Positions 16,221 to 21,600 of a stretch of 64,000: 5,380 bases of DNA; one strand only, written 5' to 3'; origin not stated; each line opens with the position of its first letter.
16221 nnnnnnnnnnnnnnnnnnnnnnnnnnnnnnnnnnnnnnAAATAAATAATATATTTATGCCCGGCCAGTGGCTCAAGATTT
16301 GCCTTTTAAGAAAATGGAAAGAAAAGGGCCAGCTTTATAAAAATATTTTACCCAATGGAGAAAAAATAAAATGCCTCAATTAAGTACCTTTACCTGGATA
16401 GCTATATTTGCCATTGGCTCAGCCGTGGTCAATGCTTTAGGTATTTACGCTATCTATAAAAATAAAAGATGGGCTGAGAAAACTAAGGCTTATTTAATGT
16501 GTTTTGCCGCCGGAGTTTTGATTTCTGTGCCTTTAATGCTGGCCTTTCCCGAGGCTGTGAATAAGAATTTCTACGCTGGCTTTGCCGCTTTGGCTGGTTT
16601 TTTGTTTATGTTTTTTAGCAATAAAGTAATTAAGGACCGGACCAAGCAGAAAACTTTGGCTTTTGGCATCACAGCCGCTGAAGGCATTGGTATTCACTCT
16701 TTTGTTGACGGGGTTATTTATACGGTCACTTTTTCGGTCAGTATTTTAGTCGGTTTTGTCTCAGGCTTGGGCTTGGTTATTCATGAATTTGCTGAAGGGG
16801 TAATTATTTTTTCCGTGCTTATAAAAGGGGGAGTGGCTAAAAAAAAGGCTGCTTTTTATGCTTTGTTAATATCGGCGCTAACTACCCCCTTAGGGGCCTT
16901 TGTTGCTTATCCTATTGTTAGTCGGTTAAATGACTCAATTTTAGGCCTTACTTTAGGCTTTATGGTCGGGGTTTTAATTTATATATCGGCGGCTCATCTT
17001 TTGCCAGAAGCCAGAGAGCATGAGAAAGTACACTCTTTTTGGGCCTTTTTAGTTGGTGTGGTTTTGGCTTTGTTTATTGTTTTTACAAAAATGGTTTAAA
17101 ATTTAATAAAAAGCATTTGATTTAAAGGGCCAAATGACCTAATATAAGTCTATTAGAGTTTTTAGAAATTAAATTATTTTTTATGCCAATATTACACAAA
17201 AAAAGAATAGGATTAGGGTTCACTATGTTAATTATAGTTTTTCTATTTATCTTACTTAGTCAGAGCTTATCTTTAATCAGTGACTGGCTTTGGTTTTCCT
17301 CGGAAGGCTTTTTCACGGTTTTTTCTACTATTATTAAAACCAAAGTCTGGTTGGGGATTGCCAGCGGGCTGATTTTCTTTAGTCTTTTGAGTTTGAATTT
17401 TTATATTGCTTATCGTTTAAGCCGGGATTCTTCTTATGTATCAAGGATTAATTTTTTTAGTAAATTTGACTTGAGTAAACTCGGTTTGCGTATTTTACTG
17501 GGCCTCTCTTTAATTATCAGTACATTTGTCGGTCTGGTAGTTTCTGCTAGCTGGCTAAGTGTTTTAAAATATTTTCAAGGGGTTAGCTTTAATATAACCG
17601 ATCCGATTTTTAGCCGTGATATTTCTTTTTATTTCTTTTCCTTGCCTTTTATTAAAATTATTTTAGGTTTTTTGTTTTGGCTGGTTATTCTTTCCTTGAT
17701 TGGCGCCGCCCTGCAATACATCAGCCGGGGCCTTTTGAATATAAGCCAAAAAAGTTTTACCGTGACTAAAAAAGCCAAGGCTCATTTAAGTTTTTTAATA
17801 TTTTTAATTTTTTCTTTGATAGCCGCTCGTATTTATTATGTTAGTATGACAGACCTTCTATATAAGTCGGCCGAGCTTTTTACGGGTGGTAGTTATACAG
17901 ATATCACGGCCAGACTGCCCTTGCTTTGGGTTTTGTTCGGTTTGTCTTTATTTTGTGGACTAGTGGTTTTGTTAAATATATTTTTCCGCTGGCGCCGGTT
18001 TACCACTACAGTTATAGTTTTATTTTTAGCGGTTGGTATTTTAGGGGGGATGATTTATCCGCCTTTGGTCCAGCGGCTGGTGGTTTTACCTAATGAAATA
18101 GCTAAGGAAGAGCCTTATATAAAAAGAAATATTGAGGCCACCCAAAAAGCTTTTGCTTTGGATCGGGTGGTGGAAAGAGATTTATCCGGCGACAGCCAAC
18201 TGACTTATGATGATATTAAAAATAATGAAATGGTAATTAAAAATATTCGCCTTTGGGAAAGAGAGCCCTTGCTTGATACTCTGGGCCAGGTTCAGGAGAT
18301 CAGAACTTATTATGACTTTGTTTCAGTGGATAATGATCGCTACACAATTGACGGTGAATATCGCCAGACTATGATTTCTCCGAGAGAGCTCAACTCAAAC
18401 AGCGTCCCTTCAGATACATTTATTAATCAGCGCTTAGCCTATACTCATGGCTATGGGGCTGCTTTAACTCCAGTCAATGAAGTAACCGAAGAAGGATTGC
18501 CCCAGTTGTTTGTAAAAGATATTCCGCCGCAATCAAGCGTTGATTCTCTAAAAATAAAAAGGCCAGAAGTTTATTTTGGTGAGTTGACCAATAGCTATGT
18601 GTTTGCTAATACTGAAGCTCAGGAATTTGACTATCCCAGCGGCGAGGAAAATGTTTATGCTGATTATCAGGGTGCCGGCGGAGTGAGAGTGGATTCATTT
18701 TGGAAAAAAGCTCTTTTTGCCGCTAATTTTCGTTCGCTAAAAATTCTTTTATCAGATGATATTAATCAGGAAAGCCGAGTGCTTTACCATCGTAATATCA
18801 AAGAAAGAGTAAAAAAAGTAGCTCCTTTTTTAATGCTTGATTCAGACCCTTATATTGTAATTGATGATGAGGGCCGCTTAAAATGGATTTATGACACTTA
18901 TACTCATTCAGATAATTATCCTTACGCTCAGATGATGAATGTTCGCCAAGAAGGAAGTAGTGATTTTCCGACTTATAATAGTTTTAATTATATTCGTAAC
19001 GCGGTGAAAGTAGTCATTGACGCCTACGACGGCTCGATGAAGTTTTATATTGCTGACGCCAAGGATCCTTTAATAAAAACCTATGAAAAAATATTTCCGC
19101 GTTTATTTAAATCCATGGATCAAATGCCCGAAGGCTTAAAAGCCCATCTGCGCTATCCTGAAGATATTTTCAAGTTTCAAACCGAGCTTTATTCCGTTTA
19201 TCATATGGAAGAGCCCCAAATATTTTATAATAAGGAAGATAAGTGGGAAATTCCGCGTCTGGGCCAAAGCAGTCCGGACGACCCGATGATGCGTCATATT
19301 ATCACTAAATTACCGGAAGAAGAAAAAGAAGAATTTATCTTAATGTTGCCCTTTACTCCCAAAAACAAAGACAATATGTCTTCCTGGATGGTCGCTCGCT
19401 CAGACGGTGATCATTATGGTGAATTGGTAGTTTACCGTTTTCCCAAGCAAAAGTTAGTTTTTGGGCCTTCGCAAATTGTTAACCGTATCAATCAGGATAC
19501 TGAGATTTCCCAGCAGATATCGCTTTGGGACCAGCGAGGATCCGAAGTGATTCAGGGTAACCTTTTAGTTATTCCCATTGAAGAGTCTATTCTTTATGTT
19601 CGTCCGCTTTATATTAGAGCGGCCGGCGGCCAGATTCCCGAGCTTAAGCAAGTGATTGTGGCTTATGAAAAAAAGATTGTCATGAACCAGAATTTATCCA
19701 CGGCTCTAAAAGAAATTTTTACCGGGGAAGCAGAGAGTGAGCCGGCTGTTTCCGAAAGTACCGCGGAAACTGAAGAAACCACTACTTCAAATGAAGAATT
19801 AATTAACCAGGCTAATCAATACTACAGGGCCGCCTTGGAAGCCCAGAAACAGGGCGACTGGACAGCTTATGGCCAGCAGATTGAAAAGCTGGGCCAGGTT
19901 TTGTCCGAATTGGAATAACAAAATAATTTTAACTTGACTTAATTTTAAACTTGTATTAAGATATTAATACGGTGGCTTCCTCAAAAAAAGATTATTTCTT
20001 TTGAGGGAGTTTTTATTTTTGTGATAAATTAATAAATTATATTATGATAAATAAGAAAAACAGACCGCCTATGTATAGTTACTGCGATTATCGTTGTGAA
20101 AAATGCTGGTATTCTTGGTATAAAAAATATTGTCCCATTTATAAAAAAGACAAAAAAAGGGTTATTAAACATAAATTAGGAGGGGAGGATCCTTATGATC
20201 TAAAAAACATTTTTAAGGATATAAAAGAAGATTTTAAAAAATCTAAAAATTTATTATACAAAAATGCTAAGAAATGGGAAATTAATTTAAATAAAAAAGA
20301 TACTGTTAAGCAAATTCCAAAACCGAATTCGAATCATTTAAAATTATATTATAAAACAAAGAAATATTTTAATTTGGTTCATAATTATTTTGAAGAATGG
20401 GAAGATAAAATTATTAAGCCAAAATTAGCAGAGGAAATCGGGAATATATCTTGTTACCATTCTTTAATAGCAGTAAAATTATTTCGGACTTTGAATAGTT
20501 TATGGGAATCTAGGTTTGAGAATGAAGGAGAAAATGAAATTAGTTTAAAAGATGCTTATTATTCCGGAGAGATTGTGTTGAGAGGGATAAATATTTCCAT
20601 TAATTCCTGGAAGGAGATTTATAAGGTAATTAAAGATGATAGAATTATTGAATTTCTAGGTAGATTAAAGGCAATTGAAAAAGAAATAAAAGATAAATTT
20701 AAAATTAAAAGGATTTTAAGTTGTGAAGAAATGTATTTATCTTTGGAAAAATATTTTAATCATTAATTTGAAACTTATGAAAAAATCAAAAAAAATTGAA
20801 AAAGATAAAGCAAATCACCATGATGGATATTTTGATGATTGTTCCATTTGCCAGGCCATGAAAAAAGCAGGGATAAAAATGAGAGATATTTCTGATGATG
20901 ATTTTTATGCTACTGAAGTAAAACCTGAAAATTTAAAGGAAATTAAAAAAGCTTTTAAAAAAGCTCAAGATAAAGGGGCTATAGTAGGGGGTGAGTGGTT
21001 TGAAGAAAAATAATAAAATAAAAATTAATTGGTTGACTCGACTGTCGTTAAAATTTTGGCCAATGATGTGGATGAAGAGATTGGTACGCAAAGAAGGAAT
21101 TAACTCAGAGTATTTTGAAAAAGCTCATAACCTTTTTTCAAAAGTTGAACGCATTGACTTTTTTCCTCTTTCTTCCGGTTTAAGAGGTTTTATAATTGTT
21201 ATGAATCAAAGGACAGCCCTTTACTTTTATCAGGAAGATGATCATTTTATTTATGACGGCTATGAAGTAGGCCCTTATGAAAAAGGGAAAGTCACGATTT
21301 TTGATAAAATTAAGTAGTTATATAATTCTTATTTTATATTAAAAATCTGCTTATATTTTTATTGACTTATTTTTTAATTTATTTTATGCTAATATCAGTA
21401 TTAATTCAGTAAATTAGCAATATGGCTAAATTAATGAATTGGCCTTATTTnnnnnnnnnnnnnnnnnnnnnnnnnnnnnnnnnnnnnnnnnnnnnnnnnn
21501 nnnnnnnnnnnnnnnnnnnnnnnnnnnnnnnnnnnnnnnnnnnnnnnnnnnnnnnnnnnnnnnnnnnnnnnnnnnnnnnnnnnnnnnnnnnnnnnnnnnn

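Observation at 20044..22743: AT-rich five-gene islet: three uncharacterised small proteins (one with a C-x3-C-x2-C Cys cluster and GGE motif) directly upstream of an AbiEi/AbiEii abortive-infection pair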

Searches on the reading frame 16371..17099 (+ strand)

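Call 107: search_protein_families(library=pfam, proteins=[window:16371-17099:+], max_evalue=0.001)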
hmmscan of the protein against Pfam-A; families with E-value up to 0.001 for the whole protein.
window:16371-17099:+ (242 aa): 2 families
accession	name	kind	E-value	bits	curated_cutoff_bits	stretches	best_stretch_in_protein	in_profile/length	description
PF02535.28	Zip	-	5.1e-22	78.9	35.1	2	99-236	178-322/323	ZIP Zinc transporter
PF01925.25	TauE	-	0.00025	21.2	32.6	0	10-126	37-155/237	Sulfite exporter TauE/SafE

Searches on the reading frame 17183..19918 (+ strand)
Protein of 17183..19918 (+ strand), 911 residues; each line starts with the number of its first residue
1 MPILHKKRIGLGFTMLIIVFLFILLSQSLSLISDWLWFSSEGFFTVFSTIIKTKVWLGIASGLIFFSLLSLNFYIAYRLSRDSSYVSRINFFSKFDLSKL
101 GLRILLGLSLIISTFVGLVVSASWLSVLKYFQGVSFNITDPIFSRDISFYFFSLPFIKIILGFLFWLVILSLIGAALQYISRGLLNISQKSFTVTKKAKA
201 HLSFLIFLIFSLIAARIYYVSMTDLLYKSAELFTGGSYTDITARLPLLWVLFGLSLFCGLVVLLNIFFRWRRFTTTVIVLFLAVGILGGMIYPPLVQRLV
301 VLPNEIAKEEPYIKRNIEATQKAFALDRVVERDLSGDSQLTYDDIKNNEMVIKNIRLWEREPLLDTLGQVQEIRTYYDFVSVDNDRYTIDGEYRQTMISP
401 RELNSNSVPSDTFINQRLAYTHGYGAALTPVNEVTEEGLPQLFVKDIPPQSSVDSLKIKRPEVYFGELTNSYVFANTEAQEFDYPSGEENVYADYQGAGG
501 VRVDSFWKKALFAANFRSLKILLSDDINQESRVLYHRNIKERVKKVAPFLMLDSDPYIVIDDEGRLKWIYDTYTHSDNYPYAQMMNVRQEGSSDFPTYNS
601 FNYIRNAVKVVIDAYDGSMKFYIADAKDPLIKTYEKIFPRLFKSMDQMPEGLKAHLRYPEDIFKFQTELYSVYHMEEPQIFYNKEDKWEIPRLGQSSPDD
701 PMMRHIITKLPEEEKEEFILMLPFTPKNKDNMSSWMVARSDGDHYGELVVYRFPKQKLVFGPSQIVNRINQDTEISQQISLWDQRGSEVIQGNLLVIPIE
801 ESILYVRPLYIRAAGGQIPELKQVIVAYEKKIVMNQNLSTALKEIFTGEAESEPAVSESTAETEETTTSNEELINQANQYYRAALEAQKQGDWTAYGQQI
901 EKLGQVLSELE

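Call 3: search_protein_families(library=pfam, proteins=[window:17183-19918:+], max_evalue=1)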
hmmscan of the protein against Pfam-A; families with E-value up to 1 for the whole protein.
window:17183-19918:+ (911 aa): 1 family
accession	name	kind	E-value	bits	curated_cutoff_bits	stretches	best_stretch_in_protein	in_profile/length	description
PF03699.18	UPF0182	-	6.8e-288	957.4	27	1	13-782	3-770/770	Uncharacterised protein family (UPF0182)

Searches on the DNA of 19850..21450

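Call 76: search_rna_families(source=window, start=19850, end=21450, threshold=evalue, max_evalue=1)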
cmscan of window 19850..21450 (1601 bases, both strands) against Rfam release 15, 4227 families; matches with E-value up to 1: 1.
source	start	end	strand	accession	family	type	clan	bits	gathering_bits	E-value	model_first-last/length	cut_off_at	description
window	21186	21236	-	RF02108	DLEU2_4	Gene; lncRNA;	-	18.3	40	0.93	1-58/58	no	Deleted in lymphocytic leukemia 2 conserved region 4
